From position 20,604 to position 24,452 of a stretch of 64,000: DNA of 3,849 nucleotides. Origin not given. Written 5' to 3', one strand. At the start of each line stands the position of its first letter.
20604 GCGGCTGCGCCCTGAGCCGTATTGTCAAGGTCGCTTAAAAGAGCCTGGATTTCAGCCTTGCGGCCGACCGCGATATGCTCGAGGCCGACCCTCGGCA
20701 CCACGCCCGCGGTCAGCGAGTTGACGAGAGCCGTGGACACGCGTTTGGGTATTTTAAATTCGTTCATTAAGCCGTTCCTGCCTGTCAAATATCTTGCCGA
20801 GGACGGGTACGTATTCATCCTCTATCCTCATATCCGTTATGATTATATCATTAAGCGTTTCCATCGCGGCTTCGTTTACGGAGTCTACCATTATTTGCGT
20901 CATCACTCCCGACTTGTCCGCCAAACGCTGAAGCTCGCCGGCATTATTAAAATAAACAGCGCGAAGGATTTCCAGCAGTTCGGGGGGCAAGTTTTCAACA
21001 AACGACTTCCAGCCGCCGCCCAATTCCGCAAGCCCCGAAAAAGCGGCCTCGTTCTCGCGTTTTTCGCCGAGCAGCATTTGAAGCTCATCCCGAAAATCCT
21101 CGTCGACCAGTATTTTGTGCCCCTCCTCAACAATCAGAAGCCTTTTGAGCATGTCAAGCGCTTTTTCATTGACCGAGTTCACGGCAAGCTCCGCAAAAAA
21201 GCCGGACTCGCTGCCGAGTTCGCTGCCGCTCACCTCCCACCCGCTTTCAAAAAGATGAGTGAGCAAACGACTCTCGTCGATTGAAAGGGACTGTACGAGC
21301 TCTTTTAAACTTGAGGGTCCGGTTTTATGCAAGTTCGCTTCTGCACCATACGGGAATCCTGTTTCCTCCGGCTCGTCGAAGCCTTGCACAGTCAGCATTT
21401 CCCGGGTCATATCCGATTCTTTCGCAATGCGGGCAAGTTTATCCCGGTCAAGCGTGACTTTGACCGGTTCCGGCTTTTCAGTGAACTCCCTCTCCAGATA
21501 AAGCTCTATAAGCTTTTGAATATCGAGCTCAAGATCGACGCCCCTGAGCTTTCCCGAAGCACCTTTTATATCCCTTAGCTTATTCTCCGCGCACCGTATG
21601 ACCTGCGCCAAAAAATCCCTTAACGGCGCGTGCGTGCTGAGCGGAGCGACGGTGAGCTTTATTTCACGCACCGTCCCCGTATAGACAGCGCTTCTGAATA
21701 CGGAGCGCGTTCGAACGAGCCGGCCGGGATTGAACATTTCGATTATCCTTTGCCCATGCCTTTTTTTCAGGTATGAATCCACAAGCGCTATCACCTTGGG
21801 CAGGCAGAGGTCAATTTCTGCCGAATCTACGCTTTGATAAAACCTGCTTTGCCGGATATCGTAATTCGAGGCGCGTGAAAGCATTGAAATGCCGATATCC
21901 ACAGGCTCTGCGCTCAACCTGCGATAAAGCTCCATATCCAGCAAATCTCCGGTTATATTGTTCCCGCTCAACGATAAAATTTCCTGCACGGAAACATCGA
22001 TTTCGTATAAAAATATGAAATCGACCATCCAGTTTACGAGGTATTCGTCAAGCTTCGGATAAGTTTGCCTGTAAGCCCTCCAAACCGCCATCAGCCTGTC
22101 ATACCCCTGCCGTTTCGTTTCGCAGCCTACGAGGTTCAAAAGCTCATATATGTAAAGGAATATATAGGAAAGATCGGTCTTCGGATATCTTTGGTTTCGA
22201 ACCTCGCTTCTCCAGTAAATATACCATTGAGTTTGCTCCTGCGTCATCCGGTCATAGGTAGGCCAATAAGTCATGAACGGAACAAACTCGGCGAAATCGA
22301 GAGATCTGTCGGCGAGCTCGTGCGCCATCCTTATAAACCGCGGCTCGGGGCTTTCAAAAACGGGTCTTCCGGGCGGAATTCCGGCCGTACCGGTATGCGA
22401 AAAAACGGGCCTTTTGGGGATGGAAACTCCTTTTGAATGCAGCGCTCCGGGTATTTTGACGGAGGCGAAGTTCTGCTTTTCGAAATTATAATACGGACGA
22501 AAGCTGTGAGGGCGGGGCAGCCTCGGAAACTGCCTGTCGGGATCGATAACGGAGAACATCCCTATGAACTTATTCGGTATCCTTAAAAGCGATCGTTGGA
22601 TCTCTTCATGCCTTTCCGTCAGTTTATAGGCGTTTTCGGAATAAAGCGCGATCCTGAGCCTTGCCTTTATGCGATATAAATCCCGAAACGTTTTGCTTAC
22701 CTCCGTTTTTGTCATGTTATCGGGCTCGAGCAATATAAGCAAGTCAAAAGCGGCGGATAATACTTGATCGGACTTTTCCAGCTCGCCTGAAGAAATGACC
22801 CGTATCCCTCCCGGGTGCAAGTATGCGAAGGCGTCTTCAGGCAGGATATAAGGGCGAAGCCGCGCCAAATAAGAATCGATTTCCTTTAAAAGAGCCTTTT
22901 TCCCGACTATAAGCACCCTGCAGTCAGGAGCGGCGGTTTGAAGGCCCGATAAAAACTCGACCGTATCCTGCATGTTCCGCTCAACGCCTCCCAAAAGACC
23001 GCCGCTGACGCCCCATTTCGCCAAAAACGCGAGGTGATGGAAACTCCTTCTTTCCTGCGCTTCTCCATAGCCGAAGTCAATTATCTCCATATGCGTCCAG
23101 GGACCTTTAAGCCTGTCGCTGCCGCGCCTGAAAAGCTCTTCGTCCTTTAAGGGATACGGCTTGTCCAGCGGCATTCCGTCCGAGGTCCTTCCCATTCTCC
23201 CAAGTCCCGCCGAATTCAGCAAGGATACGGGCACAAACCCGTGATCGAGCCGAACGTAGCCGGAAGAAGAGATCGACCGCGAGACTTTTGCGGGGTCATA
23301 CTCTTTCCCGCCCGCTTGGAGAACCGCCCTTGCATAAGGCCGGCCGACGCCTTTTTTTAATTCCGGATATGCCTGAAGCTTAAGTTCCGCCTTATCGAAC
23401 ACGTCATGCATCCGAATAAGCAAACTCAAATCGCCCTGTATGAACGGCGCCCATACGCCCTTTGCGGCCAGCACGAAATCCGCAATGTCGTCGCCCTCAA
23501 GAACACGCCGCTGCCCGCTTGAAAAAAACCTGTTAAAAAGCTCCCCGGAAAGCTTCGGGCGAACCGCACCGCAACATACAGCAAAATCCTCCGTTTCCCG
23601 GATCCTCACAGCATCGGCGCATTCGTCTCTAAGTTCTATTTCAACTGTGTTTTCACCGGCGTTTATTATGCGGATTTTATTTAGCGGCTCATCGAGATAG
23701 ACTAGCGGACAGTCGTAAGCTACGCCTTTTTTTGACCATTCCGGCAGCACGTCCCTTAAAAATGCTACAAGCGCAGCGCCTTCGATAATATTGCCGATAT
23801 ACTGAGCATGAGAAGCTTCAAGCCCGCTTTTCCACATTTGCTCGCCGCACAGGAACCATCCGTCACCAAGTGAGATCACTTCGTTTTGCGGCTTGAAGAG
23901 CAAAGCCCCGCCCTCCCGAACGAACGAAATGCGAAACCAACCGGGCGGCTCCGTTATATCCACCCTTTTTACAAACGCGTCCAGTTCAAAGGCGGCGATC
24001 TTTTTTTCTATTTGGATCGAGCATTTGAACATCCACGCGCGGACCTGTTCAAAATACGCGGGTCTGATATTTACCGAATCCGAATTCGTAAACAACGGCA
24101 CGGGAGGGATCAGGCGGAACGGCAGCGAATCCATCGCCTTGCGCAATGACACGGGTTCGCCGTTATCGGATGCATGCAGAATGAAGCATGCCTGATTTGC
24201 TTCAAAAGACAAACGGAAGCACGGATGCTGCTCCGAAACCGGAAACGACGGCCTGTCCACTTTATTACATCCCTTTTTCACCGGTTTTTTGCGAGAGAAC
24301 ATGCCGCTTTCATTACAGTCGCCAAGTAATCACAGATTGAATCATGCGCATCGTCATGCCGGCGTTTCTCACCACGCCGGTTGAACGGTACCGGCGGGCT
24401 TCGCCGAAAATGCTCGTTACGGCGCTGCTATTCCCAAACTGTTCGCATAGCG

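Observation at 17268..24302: Tightly coupled TerB-N/TerB-C + BrxD-like ATPase + Lhr-like helicase operon, a Shango-type anti-phage candidate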

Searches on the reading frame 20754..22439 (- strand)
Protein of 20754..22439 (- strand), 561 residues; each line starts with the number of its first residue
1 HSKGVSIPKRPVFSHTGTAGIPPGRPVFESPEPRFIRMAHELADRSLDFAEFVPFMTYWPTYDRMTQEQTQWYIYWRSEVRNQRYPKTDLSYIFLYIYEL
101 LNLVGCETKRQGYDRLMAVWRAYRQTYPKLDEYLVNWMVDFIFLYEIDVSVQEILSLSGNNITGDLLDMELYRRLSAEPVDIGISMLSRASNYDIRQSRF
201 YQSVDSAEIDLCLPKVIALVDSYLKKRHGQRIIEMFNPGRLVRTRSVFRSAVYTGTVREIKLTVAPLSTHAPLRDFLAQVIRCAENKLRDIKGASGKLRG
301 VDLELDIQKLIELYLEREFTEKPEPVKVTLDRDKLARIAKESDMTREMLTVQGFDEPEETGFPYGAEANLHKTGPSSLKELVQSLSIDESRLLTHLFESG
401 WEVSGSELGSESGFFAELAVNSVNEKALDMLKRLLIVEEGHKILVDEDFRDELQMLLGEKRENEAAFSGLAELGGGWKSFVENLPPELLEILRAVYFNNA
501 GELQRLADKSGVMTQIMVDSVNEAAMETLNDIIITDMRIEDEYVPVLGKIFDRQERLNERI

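Call 48: search_solved_structures(query=window:20754-22439:-, max_evalue=1)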
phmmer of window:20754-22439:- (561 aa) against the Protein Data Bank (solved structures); distinct sequences matched with E-value up to 1: 0.

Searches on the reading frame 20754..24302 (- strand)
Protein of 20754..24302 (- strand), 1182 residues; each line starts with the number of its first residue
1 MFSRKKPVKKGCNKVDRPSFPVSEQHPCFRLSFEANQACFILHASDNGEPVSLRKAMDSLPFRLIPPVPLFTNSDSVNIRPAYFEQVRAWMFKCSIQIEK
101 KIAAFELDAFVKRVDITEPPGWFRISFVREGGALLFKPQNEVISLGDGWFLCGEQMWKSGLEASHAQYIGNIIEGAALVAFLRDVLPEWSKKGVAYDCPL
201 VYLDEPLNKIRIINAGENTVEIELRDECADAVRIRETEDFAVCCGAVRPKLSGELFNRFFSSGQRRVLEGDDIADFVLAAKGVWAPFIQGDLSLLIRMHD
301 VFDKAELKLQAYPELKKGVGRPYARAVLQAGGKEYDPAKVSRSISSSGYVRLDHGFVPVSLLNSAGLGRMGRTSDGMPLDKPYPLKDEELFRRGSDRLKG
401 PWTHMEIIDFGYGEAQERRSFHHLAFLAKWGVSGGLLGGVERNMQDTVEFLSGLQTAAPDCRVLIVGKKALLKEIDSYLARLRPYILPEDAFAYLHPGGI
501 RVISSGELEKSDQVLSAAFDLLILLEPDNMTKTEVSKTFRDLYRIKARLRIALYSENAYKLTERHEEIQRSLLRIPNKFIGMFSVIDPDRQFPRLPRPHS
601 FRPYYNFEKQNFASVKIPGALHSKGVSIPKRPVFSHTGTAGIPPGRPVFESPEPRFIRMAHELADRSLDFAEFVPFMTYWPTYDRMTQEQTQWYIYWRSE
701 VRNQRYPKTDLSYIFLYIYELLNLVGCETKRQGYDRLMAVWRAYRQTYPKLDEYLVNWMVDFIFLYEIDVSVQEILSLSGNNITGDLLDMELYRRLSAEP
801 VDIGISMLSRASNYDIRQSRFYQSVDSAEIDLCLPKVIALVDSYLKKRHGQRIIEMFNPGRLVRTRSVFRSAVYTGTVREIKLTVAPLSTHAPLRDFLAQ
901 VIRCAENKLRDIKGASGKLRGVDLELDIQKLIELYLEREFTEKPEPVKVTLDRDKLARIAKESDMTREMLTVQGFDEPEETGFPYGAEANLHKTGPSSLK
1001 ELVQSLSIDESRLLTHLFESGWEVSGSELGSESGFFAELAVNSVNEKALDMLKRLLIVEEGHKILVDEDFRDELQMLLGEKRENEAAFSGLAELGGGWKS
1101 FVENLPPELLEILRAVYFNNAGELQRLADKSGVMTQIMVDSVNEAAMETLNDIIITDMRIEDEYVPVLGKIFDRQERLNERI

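Call 3: search_protein_families(library=pfam, proteins=[window:20754-24302:-], max_evalue=0.01)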
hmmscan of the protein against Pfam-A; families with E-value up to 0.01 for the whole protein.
window:20754-24302:- (1182 aa): 2 families
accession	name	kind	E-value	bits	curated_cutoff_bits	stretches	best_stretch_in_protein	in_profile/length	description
PF13208.11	TerB_N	-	2e-35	122.9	25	1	622-849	7-205/207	TerB N-terminal domain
PF15615.11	TerB_C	-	1.4e-18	67.9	26.3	2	944-1074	12-147/148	TerB-C domain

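Call 4: search_protein_families(library=padloc, proteins=[window:20754-24302:-], max_evalue=0.01)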
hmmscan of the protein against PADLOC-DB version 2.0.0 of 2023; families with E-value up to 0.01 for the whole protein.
window:20754-24302:- (1182 aa): 1 family
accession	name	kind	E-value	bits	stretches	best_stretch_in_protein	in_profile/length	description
PDLC03958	SngA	-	2.7e-99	332.2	2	639-1077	68-526/528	-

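Call 5: search_protein_families(library=ncbifam, proteins=[window:20754-24302:-], max_evalue=0.01)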
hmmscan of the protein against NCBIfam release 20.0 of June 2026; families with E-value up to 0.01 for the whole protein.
window:20754-24302:- (1182 aa): 0 families

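Call 17: find_homologous_proteins(query=window:20754-24302:-, max_evalue=0.001)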
Query window:20754-24302:- (1182 aa): 1 proteins with E <= 0.001 among 8000 candidates.
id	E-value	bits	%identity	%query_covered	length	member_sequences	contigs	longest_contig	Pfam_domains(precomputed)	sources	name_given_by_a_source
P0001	0.0e+0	2678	100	99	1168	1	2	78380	PF13208.12,PF15615.12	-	-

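Call 18: find_encoding_contigs(protein=P0001, flank=10000, max_places=4)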
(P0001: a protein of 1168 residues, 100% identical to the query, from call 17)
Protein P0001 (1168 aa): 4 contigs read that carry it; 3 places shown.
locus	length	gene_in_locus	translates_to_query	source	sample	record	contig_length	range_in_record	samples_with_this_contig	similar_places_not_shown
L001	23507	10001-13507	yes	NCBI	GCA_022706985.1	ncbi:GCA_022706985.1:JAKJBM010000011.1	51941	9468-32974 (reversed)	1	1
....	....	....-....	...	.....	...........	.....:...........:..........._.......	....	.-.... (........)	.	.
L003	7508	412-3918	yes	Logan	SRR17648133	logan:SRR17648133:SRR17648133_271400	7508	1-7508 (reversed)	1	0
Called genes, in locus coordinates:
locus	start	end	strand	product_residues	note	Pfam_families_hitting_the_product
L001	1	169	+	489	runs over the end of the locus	PF01266:DAO (faint), PF01593:Amino_oxidase, PF13450:NAD_binding_8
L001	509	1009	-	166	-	PF00583:Acetyltransf_1, PF13673:Acetyltransf_10 (weak)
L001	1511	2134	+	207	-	-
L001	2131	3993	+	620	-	PF07556:DUF1538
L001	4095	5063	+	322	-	PF02535:Zip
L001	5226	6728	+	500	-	-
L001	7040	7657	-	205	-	PF01476:LysM, PF00188:CAP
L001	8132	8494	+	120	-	-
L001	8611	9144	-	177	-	PF18955:DUF5698, PF10035:DUF2179 (weak)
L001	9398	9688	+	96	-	-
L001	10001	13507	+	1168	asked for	PF13208:TerB_N, PF15615:TerB_C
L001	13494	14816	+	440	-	PF10923:BrxC_BrxD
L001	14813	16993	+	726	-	PF04851:ResIII (weak), PF00270:DEAD, PF00271:Helicase_C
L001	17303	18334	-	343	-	PF02655:ATP-grasp_3, PF07478:Dala_Dala_lig_C, PF13535:ATP-grasp_4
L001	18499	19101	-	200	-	PF02586:SRAP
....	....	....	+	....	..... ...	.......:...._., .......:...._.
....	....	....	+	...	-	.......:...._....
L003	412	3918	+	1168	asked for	PF13208:TerB_N, PF15615:TerB_C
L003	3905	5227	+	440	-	PF10923:BrxC_BrxD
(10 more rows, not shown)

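Call 62: predict_structure(alignment_id=A3)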
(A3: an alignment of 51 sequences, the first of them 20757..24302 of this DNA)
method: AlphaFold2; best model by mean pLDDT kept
length: 1182 residues; sequences in the alignment: 51
mean_pLDDT: 85.5   pTM: 0.64
mean pLDDT of the five models: 85.5, 84.8, 83.8, 83.3, 82.9
residues with pLDDT >= 90: 708; 70-90: 320; 50-70: 55; < 50: 99
segments of 3 or more residues with pLDDT < 50: 1-24, 607-649, 972-994
pLDDT, mean of each block of 10 residues (from residue 1): 41 37 66 87 88 87 78 88 90 76 84 91 91 88 90 91 86 92 93 91 94 94 91 87 92 92 93 95 93 93 96 96 97 95 90 94 93 91 95 92 93 86 97 95 96 96 96 93 83 68 93 91 96 92 97 82 87 95 94 94 58 40 43 41 44 89 94 91 94 97 96 97 96 97 93 93 94 89 89 91 90 92 86 94 93 90 89 89 91 94 95 89 92 93 56 77 73 40 37 61 90 93 91 80 94 92 93 87 56 69 86 91 88 88 92 91 86 67 43
secondary structure, 60 per line:
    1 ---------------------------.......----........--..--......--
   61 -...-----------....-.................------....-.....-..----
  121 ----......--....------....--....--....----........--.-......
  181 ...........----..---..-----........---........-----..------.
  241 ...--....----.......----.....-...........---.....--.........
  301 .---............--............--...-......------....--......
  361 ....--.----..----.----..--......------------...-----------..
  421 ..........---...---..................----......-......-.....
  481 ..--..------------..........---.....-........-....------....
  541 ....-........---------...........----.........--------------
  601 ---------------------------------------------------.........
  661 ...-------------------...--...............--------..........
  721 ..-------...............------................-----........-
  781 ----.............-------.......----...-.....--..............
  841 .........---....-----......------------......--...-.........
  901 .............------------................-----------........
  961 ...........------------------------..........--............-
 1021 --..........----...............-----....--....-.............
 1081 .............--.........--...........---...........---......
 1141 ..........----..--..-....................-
elements in order (helices of 4 or more, strands of 3 or more residues): E28-34 E39-46 H53-58 E76-79 H81-97 E104-107 H109-113 E125-130 E133-136 E143-146 E149-152 E155-158 H163-170 H175-191 E208-215 E219-226 E240-243 E246-249 H254-260 E265-269 H271-281 H292-299 E305-316 E319-330 E333-335 H337-342 E349-352 E355-358 H359-364 H387-392 E405-407 H419-430 E434-436 H440-457 E462-467 H469-474 H476-482 E499-504 H505-508 H512-516 E518-525 H527-530 H537-544 E546-553 H563-573 H578-584 H652-663 H688-702 H711-722 H730-744 H751-766 H772-779 H785-797 H805-811 H820-824 H827-849 H853-856 E862-867 E880-885 H892-913 H926-941 H953-971 H996-1005 H1008-1019 E1023-1025 H1026-1032 H1037-1051 E1057-1060 E1063-1066 H1068-1093 H1096-1104 H1107-1117 H1121-1131 H1135-1150 H1162-1181

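Call 64: fold_search(model_id=the predicted structure, library=pdb)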
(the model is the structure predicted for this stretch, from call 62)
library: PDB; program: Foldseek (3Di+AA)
matches with E <= 10: 1351; with E <= 0.001: 47
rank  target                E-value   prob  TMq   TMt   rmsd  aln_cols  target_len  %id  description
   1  8qy7                  5.5e-07  1.00  0.12  0.16  28.1       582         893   11  Zorya anti-bacteriophage defense system ZorD apo form (released 2024-11-06)
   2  9r5s_W                2.3e-06  1.00  0.12  0.22  23.1       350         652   10  Structural characterisation of chromatin remodelling intermediates supports linker DNA dependent product inhibition as (released 2026-01-28)
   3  9n6k_K                3.1e-06  1.00  0.13  0.15  41.0      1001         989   11  2.88 A S.cerevisiae Chd1[L886G/L889G/L891G]-nucleosome 2:1 complex with DNA-binding domain (released 2025-06-11)
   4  7tn2_W                6.3e-06  1.00  0.12  0.16  23.3       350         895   11  Composite model of a Chd1-nucleosome complex in the nucleotide-free state derived from 2.3A and 2.7A Cryo-EM maps (released 2022-03-02)
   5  3mwy                  7.7e-06  1.00  0.13  0.21  24.6       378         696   11  Crystal structure of the chromodomain-ATPase portion of the yeast Chd1 chromatin remodeler (released 2010-09-29)
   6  9gd3_W                1.1e-05  1.00  0.12  0.17  28.2       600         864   11  Structure of a mononucleosome bound by one copy of Chd1 with the DBD on the exit-side DNA. (released 2024-09-18)
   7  1z63_A                1.4e-05  1.00  0.11  0.27   3.6       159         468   17  Sulfolobus solfataricus SWI2/SNF2 ATPase core in complex with dsDNA (released 2005-05-17)
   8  9n6h_K                1.5e-05  1.00  0.13  0.19  24.9       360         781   13  2.54 A S.cerevisiae Chd1[L886G/L889G/L891G]-nucleosome 1:1 complex (released 2025-06-11)
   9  5o9g_W                1.5e-05  1.00  0.13  0.17  25.0       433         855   11  Structure of nucleosome-Chd1 complex (released 2017-10-11)
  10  6ftx_W                1.8e-05  1.00  0.12  0.16  24.4       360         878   12  Structure of the chromatin remodelling enzyme Chd1 bound to a ubiquitinylated nucleosome (released 2018-08-08)
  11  9gd1_W                1.9e-05  1.00  0.13  0.18  23.6       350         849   11  Structure of Chd1 bound to a hexasome-nucleosome complex with a dyad-to-dyad distance of 103 bp. (released 2024-09-18)
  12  9n6i_L                2.4e-05  1.00  0.13  0.19  23.2       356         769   12  2.61 A S.cerevisiae Chd1[L886G/L889G/L891G]-nucleosome 2:1 complex (released 2025-06-11)
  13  9n6k_L                2.5e-05  1.00  0.13  0.19  29.1       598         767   12  2.88 A S.cerevisiae Chd1[L886G/L889G/L891G]-nucleosome 2:1 complex with DNA-binding domain (released 2025-06-11)
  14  9jo5_K                3.7e-05  1.00  0.12  0.24   2.5       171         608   15  Structure of isw1-nucleosome complex in ADP-B state (released 2025-04-09)
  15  9jnv_K                6.9e-05  1.00  0.12  0.24   4.7       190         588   15  Structure of isw1-nucleosome complex in ADP(S) state (released 2025-04-09)
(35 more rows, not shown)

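Call 68: find_homologous_proteins(query=A3, max_evalue=1e-10)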
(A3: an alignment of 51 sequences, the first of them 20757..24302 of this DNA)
Query A3 (51 sequences) (1182 aa, profile of the alignment): 1 proteins with E <= 1e-10 among 8000 candidates.
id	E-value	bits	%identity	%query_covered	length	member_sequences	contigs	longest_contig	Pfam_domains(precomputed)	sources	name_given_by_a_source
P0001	0.0e+0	1181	100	99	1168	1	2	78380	PF13208.12,PF15615.12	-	-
